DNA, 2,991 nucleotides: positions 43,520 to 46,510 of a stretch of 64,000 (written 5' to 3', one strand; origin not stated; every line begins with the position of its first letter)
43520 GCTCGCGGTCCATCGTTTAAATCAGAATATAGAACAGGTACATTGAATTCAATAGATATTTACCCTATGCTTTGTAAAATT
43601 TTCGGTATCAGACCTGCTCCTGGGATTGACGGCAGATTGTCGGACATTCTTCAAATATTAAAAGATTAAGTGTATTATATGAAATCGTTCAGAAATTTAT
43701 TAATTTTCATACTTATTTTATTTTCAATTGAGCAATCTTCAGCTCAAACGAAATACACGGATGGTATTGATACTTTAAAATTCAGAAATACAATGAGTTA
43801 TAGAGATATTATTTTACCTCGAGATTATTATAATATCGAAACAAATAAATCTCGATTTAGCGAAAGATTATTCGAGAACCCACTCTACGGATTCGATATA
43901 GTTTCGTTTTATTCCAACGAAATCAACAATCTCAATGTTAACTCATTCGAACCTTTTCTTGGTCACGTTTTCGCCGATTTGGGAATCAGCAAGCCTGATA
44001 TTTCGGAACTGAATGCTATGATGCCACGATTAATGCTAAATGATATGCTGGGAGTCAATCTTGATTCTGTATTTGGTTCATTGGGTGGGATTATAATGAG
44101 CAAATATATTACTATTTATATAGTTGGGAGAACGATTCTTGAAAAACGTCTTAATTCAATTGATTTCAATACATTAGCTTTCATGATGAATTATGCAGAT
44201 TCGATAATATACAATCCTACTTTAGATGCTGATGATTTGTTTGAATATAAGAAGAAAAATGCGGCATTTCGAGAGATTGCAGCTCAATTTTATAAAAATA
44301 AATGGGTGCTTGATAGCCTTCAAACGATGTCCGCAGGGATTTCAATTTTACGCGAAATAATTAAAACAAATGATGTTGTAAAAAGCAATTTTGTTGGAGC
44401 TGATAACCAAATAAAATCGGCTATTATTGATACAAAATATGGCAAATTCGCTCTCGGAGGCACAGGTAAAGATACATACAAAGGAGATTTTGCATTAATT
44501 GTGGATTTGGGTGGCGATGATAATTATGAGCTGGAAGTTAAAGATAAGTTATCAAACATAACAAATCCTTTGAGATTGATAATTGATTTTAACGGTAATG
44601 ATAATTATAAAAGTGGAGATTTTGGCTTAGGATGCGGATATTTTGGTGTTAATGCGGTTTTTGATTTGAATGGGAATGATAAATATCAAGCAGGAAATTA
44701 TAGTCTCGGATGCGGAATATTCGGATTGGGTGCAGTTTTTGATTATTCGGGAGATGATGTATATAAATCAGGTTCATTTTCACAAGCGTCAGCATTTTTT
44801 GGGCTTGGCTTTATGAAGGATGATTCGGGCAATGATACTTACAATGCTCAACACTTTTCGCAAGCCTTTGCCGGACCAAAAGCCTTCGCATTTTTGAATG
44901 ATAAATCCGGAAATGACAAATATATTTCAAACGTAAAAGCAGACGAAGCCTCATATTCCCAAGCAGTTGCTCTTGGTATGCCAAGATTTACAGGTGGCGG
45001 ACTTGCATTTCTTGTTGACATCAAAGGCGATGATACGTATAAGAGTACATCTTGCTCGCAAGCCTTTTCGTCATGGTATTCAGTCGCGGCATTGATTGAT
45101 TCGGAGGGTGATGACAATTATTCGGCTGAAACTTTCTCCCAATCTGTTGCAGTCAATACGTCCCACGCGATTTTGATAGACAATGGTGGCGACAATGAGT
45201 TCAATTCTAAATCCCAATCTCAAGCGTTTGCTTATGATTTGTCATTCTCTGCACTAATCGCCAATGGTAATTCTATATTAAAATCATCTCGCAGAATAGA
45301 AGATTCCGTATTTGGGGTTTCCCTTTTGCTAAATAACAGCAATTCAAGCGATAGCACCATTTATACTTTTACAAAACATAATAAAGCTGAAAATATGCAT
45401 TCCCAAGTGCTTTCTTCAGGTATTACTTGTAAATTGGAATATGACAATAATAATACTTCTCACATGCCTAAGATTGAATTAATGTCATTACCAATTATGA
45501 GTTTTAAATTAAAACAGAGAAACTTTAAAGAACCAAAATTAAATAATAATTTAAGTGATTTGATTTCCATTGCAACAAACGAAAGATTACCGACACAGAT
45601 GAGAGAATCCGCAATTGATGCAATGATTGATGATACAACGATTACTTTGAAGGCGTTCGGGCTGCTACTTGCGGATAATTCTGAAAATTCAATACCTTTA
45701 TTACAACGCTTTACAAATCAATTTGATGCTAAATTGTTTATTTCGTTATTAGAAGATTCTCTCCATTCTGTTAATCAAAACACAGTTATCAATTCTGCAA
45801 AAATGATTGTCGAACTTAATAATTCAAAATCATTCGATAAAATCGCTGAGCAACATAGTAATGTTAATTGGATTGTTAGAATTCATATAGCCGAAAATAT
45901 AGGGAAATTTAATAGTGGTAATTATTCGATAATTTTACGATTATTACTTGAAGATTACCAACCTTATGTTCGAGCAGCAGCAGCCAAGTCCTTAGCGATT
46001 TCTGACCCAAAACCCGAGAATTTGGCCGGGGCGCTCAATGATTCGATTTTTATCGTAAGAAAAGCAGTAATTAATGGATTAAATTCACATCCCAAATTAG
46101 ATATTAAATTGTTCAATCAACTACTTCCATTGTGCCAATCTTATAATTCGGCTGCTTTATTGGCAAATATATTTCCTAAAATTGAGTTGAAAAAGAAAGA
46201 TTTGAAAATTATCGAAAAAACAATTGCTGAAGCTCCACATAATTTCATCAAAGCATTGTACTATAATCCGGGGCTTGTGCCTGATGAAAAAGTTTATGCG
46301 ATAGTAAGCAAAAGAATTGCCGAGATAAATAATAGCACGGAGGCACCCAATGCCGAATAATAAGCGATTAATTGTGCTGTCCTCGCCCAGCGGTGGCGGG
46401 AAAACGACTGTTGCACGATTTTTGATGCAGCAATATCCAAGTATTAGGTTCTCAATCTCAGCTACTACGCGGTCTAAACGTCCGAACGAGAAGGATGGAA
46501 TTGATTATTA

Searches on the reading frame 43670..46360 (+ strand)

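Call 100: search_protein_families(library=pfam, proteins=[window:43670-46360:+], max_evalue=0.00001)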
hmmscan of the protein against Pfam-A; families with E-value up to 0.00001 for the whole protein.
window:43670-46360:+ (896 aa): 1 family
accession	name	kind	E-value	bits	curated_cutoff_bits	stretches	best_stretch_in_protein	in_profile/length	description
PF13646.12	HEAT_2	-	6.4e-06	26.8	27.7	0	731-804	11-87/88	HEAT repeats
